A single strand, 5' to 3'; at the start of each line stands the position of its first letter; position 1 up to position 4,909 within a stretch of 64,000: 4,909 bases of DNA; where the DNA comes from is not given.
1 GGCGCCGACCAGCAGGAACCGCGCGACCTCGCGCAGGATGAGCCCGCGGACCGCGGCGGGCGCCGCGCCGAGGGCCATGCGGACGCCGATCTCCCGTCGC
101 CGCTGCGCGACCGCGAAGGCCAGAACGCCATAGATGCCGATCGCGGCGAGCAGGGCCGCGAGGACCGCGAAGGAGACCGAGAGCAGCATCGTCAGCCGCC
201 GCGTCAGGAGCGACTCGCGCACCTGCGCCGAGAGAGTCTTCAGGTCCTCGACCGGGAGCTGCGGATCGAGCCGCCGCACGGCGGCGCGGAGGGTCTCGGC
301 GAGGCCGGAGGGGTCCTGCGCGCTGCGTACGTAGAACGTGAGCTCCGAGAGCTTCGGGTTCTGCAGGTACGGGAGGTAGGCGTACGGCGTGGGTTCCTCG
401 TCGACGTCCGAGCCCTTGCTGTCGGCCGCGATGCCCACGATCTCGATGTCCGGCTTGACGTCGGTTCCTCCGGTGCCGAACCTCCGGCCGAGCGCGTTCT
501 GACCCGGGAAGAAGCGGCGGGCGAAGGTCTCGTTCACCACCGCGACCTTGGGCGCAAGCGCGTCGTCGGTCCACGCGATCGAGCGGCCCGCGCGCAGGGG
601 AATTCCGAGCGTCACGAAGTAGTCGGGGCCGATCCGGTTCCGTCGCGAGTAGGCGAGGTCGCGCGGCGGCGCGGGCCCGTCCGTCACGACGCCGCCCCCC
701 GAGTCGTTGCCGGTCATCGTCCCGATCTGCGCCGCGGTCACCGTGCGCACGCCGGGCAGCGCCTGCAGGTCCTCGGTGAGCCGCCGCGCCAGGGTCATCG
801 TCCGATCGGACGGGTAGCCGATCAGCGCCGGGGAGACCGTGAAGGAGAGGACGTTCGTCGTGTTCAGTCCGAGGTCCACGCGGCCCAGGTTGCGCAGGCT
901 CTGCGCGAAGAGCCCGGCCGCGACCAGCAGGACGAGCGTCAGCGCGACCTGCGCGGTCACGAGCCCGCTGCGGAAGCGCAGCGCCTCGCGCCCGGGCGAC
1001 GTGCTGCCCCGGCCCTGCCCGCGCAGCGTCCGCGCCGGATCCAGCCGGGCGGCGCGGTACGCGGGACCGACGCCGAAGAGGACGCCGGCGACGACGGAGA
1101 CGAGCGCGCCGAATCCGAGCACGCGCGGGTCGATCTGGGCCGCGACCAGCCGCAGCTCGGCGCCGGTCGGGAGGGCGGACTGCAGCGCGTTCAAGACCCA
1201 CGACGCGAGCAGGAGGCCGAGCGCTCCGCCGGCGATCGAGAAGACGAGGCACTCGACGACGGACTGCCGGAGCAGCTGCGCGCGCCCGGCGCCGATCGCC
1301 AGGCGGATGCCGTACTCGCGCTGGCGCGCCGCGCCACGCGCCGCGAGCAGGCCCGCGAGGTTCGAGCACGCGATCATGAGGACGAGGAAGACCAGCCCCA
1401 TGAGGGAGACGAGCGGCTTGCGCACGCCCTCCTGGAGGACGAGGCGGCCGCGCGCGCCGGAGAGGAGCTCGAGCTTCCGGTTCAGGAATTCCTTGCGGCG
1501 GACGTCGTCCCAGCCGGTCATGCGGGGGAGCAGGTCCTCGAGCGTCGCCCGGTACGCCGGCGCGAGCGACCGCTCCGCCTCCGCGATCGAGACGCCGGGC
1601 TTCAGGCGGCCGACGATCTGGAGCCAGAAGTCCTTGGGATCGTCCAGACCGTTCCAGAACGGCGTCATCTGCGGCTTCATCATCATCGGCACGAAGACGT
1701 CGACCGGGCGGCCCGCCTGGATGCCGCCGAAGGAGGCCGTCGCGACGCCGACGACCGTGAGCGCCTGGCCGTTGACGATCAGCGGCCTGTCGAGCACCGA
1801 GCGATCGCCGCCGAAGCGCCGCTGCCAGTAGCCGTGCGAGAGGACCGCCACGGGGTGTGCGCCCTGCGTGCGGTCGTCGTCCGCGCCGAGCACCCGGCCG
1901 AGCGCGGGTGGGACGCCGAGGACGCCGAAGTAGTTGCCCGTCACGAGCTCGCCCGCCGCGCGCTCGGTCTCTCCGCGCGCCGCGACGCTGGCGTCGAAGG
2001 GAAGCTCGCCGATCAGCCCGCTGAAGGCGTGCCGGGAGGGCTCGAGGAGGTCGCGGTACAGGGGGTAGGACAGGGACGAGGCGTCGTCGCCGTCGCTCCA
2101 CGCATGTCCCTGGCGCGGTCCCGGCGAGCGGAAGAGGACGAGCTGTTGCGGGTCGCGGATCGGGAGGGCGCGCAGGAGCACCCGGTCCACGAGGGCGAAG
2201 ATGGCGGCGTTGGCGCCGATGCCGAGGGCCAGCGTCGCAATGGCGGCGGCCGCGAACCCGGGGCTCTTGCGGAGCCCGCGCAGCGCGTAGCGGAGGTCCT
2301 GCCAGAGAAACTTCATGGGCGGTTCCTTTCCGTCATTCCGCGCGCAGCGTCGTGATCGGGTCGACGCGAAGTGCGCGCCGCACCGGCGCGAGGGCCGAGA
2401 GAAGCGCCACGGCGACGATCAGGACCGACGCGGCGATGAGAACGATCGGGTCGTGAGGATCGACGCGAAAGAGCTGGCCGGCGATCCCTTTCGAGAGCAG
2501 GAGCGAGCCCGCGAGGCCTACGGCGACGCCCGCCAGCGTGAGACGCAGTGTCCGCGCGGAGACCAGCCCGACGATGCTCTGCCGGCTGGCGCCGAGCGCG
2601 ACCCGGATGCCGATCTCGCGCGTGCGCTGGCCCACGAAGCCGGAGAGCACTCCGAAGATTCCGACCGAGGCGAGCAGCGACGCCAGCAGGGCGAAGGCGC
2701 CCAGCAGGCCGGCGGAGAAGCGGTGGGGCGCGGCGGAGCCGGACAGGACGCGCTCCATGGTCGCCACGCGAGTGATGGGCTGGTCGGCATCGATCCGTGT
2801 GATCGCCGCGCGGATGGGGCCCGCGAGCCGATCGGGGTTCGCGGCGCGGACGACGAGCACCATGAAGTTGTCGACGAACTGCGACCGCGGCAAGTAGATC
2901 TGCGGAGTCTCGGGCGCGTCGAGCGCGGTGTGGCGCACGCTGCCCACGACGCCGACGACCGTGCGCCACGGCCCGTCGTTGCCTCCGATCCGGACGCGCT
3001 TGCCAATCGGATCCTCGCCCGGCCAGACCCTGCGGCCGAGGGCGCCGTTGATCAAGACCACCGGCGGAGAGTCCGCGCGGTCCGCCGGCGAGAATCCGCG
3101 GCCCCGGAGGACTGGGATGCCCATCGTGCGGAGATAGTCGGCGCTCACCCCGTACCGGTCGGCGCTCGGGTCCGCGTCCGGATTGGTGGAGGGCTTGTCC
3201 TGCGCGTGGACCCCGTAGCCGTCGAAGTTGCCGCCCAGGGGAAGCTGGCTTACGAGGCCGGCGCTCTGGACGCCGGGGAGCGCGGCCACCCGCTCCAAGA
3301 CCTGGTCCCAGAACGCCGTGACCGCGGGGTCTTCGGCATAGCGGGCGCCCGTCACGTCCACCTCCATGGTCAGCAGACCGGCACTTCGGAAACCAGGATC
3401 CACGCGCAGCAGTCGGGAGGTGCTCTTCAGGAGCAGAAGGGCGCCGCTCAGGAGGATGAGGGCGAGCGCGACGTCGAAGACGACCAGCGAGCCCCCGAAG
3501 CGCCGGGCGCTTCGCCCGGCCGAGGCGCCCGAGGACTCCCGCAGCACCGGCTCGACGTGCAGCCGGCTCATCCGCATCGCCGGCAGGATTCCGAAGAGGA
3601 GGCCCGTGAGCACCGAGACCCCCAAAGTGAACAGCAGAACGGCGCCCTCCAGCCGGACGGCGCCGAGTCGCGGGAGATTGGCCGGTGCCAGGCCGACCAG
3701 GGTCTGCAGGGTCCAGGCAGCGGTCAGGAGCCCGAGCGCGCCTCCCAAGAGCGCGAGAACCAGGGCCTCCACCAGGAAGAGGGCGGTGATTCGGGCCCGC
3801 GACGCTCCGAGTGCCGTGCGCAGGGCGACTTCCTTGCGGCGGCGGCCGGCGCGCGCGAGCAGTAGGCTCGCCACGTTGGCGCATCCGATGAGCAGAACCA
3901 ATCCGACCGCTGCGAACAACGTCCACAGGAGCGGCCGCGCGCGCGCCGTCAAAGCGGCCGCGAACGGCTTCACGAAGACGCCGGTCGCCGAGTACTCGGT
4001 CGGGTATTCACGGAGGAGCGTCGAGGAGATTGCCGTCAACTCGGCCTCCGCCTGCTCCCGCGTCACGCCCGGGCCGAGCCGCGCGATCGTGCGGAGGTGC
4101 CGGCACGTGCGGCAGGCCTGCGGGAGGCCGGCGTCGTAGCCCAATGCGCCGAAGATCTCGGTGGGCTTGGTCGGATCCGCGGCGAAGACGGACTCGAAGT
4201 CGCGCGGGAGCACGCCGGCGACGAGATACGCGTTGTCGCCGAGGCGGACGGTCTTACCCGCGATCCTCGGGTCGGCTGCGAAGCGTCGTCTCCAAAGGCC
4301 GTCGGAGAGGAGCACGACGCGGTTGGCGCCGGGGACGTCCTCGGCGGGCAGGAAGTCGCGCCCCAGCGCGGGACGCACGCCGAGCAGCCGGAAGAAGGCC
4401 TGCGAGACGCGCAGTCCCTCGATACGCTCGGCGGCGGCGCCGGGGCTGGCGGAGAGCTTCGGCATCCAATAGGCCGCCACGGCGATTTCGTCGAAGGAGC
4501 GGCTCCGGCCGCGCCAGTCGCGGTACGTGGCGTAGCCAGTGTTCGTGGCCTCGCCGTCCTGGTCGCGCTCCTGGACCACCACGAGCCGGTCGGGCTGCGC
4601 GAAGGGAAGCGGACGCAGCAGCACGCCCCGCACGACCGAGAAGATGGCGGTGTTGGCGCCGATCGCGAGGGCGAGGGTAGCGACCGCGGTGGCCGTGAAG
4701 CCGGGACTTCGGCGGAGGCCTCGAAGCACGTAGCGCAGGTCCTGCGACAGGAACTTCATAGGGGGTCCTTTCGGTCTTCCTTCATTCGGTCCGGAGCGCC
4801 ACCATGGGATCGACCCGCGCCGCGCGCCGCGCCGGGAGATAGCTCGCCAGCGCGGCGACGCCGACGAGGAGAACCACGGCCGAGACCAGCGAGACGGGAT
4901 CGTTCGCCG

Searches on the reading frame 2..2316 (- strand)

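Call 7: search_protein_families(library=pfam, proteins=[window:2-2316:-], max_evalue=0.001)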
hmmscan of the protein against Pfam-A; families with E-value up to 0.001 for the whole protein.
window:2-2316:- (771 aa): 2 families
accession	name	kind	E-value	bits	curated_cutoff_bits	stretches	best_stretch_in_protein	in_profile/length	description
PF12704.14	MacB_PCD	-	6.5e-39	134.8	27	2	23-252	2-205/207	MacB-like periplasmic core domain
PF02687.27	FtsX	-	2.5e-20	73.2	25.5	2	308-427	3-120/120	FtsX-like permease C-terminal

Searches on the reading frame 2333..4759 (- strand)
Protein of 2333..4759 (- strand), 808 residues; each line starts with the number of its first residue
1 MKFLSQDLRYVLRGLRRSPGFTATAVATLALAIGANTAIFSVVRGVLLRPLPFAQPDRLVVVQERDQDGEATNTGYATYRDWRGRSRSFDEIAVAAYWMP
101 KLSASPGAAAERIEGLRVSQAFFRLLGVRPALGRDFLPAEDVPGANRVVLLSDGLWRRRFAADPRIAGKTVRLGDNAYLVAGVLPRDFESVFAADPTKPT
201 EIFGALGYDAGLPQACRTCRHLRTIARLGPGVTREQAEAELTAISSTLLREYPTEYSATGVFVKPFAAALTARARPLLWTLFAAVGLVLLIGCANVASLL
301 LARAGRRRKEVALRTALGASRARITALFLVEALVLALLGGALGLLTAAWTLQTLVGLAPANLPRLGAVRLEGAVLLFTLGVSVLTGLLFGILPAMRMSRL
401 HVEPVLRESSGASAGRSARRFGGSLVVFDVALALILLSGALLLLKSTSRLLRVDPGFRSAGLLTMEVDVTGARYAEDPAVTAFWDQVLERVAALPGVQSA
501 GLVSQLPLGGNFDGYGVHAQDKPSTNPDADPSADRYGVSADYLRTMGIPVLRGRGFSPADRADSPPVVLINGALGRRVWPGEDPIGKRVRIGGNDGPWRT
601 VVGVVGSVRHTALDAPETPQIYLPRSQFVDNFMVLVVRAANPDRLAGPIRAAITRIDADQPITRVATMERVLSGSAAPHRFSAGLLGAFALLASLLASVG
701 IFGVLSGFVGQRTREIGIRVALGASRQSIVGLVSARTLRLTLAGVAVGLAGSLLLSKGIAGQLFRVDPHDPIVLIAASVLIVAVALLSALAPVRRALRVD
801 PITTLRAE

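Call 7: search_protein_families(library=pfam, proteins=[window:2333-4759:-], max_evalue=0.001)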
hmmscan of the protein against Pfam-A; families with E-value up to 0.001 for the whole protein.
window:2333-4759:- (808 aa): 2 families
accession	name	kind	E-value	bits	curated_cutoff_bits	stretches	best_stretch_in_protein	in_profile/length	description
PF12704.14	MacB_PCD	-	1.1e-34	121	27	2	22-243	1-206/207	MacB-like periplasmic core domain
PF02687.27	FtsX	-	3.8e-23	82.3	25.5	2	688-801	2-120/120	FtsX-like permease C-terminal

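Call 17: find_encoding_contigs(protein=window:2333-4759:-, flank=10000, max_places=6)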
Protein window:2333-4759:- (808 aa): 1 contig read that carries it; 1 place shown.
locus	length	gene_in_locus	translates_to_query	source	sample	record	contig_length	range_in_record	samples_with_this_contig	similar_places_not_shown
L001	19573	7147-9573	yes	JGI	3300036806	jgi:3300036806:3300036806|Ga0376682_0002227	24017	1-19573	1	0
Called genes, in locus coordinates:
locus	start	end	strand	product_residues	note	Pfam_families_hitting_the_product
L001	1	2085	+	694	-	?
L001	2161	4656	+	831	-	PF12704:MacB_PCD, PF02687:FtsX, PF12704:MacB_PCD, PF02687:FtsX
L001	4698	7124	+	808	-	PF12704:MacB_PCD, PF02687:FtsX, PF12704:MacB_PCD, PF02687:FtsX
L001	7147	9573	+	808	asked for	PF12704:MacB_PCD, PF02687:FtsX, PF12704:MacB_PCD, PF02687:FtsX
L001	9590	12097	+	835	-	PF12704:MacB_PCD, PF02687:FtsX, PF12704:MacB_PCD, PF02687:FtsX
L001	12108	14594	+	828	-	PF12704:MacB_PCD, PF02687:FtsX, PF12704:MacB_PCD, PF02687:FtsX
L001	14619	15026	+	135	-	PF01641:SelR, PF24046:At4g08330 (faint)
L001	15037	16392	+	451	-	PF00072:Response_reg, PF00158:Sigma54_activat, PF14532:Sigma54_activ_2, PF07728:AAA_5 (weak), PF25601:AAA_lid_14, PF02954:HTH_8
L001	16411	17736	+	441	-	PF02518:HATPase_c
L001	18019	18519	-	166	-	PF05163:DinB, PF04978:MST (weak), PF12867:DinB_2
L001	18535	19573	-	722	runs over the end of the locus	PF20256:MoCoBD_2, PF01315:Ald_Xan_dh_C (weak), PF02738:MoCoBD_1, PF20256:MoCoBD_2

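Call 80: search_protein_families(library=ncbifam, proteins=[window:2333-4759:-, L001:9590-12097:+, L001:12108-14594:+, L001:15037-16392:+, L001:16411-17736:+], max_evalue=0.00001)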
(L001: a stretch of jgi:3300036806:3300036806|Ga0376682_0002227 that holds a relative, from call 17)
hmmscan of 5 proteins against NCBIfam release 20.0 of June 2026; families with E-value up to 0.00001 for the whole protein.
window:2333-4759:- (808 aa): 2 families
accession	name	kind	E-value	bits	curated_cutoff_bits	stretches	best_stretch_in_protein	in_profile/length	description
TIGR03434.1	ADOP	subfamily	5e-276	917.9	622.3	1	4-808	1-803/803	ADOP family duplicated permease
NF007826.0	PRK10535.1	equivalog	4.7e-29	101.1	966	2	117-401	371-640/648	macrolide ABC transporter ATP-binding protein/permease MacB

L001:9590-12097:+ (835 aa): 3 families
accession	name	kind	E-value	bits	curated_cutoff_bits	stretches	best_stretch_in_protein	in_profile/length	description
TIGR03434.1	ADOP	subfamily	5.6e-267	888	622.3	1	4-835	1-803/803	ADOP family duplicated permease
NF007826.0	PRK10535.1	equivalog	1.4e-34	119.4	966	2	559-833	369-646/648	macrolide ABC transporter ATP-binding protein/permease MacB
TIGR02212.1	lolCE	equivalog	2.4e-09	36.6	362.45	0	308-433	272-410/411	lipoprotein-releasing ABC transporter permease subunit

L001:12108-14594:+ (828 aa): 2 families
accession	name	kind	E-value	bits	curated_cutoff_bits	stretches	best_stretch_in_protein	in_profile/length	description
TIGR03434.1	ADOP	subfamily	8.4e-286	950.2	622.3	1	4-828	1-803/803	ADOP family duplicated permease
NF007826.0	PRK10535.1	equivalog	9.7e-35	119.9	966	2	546-826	371-646/648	macrolide ABC transporter ATP-binding protein/permease MacB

L001:15037-16392:+ (451 aa): 60 families (the best 25 are shown)
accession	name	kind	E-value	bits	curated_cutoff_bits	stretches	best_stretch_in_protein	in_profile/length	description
TIGR01818.1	ntrC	equivalog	5.9e-113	378.1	558.6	1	7-393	1-377/463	nitrogen regulation protein NR(I)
NF008469.0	PRK11361.1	equivalog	1e-110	370.6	714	1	1-450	1-455/461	acetoacetate metabolism transcriptional regulator AtoC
TIGR02915.1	PEP_resp_reg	equivalog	6.6e-110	368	502.6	1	7-450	1-443/445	PEP-CTERM-box response regulator transcription factor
NF007689.0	PRK10365.1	equivalog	4.6e-109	365.1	760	1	6-446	7-439/441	sigma-54-dependent response regulator transcription factor ZraR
NF051870.1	NAssimRespRegNtrX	equivalog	4.9e-104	348.7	600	1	5-450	2-451/452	nitrogen assimilation response regulator NtrX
NF041946.1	LuxO_transreg_Vib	equivalog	7.4e-100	334.9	800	1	15-390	7-373/463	quorum-sensing sigma-54 dependent transcriptional regulator LuxO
TIGR01817.1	nifA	equivalog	4.2e-96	322.8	528.85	1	133-396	179-441/534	nif-specific transcriptional activator NifA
NF008176.1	PRK10923.1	equivalog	2.8e-94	316.3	620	1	5-393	4-381/469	nitrogen regulation protein NR(I)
NF011695.0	PRK15115.1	equivalog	1e-92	311.3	763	1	3-448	5-435/445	two-component system response regulator GlrR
NF003451.0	PRK05022.1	equivalog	2.7e-92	310.1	476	1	119-445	156-504/512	nitric oxide reductase transcriptional regulator NorR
NF038308.1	RNA_repair_RtcR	equivalog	7.6e-89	298.9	650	1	89-393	119-432/530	RNA repair transcriptional activator RtcR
NF049963.1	RespRegFlgRCampy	domain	7.1e-86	288.7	750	1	67-449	55-427/429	fla regulon two-component system response regulator FlgR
NF050807.1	TransRegFlbDCaul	equivalog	2.1e-84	284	750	1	72-396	61-364/454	sigma-54-dependent transcriptional regulator FlbD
NF041552.1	TF_PrdR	equivalog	2.9e-84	283.4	795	1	130-450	247-577/577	sigma-54 dependent transcriptional regulator PrdR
TIGR02974.1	phageshock_pspF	equivalog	6.1e-80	268.9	443.55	1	153-385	2-235/336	phage shock protein operon transcriptional activator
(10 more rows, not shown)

L001:16411-17736:+ (441 aa): 46 families (the best 25 are shown)
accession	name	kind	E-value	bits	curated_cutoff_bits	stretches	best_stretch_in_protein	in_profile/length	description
NF008468.0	PRK11360.1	equivalog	2.8e-29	101.9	646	1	227-439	397-609/616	two-component system sensor histidine kinase AtoS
NF041777.1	sens_FixL_Rhizob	equivalog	6e-19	68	850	1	333-439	374-482/485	sensor protein FixL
NF007688.0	PRK10364.1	equivalog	3.9e-18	65.5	479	1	274-439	281-452/460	two-component system sensor histidine kinase ZraS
TIGR02916.1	PEP_his_kin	equivalog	5e-15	55.1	300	1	329-437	571-679/679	XrtA/PEP-CTERM system histidine kinase PrsK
NF033092.0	HK_WalK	equivalog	5.1e-15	55.1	725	1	330-437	481-593/594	cell wall metabolism sensor histidine kinase WalK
NF046044.1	PnpS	equivalog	1e-14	54.4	400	1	326-427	274-381/390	two-component system histidine kinase PnpS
NF011874.0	PRK15347.1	equivalog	1.7e-14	52.8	852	1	328-440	504-616/921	two component system sensor kinase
NF008293.1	PRK11073.1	equivalog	4.4e-14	52.5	240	1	223-427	127-338/349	nitrogen regulation protein NR(II)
NF058527.1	HistKinChvGCaul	equivalog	1.6e-13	50.3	740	1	329-432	414-523/535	two-component sensor histidine kinase ChvG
NF038348.1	T2SS_HK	subfamily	2.4e-13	49.4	450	1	332-437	466-572/574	histidine kinase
NF010411.0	PRK13837.1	equivalog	2.6e-13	48.9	647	1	327-439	550-676/828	two-component system VirA-like sensor kinase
NF008312.0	PRK11100.1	equivalog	1.4e-12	47.2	356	1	221-438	251-474/477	two-component system sensor histidine kinase CreC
NF047794.1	HisKinPtgB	equivalog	1.3e-11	43.5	1000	1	330-431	548-649/656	two-component system sensor histidine kinase PgtB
NF012163.2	BaeS_SmeS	equivalog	1.9e-11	43.6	500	1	330-422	345-443/457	sensor histidine kinase efflux regulator BaeS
NF046026.1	HisKinCckACaul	equivalog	6e-11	41.2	1000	1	306-439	382-533/678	cell cycle histidine kinase CckA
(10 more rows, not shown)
